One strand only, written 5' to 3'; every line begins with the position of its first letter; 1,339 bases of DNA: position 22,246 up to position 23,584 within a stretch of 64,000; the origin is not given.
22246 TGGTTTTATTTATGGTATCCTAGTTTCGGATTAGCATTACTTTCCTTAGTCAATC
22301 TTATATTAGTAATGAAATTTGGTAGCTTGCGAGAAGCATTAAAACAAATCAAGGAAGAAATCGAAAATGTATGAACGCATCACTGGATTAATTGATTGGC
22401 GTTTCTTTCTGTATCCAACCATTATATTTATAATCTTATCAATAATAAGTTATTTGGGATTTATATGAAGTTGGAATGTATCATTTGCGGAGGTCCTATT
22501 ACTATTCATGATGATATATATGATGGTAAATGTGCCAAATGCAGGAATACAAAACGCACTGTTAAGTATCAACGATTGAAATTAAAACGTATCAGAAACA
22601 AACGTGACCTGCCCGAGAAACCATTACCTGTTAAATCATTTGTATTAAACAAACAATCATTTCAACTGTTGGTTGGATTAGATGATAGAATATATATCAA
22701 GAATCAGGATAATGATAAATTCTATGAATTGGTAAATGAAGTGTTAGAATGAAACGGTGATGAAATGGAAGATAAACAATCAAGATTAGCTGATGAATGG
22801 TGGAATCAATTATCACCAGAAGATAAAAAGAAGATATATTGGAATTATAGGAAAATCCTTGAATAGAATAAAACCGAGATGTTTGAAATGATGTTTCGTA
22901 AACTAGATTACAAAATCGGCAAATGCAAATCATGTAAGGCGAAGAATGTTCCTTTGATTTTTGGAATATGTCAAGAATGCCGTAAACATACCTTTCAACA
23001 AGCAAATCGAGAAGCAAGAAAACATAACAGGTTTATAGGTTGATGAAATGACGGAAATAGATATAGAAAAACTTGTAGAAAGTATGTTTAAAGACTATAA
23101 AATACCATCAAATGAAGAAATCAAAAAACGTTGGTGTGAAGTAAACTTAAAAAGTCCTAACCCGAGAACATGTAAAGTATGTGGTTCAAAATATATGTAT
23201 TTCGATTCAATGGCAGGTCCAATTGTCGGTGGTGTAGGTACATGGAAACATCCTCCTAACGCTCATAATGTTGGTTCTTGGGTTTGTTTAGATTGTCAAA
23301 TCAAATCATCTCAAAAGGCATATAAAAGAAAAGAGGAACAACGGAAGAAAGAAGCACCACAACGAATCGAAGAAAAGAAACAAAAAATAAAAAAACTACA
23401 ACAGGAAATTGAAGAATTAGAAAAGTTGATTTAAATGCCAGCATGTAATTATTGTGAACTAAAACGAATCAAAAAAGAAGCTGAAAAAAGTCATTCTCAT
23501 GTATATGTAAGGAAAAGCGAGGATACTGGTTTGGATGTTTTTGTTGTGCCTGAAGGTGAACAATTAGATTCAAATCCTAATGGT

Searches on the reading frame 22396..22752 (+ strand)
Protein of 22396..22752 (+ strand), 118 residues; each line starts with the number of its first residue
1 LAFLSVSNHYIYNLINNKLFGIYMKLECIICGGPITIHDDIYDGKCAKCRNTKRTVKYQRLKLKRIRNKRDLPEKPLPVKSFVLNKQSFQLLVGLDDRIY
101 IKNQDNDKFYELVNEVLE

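Call 24: search_protein_families(library=pfam, proteins=[window:22396-22752:+], max_evalue=0.01)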
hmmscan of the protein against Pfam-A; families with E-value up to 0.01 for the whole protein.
window:22396-22752:+ (118 aa): 1 family
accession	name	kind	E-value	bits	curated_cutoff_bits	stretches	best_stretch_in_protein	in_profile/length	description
PF21344.3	Zn_ribbon_LysW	-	0.0019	18.2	27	1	26-49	1-24/46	Alpha-aminoadipate carrier protein LysW-like, globular domain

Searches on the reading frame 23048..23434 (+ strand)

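Call 24: search_protein_families(library=pfam, proteins=[window:23048-23434:+], max_evalue=0.01)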
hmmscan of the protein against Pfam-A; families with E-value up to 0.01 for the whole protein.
window:23048-23434:+ (128 aa): 1 family
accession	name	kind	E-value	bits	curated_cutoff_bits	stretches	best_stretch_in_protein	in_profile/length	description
PF13476.12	AAA_23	-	0.0027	18.8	27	1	84-126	155-198/201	AAA domain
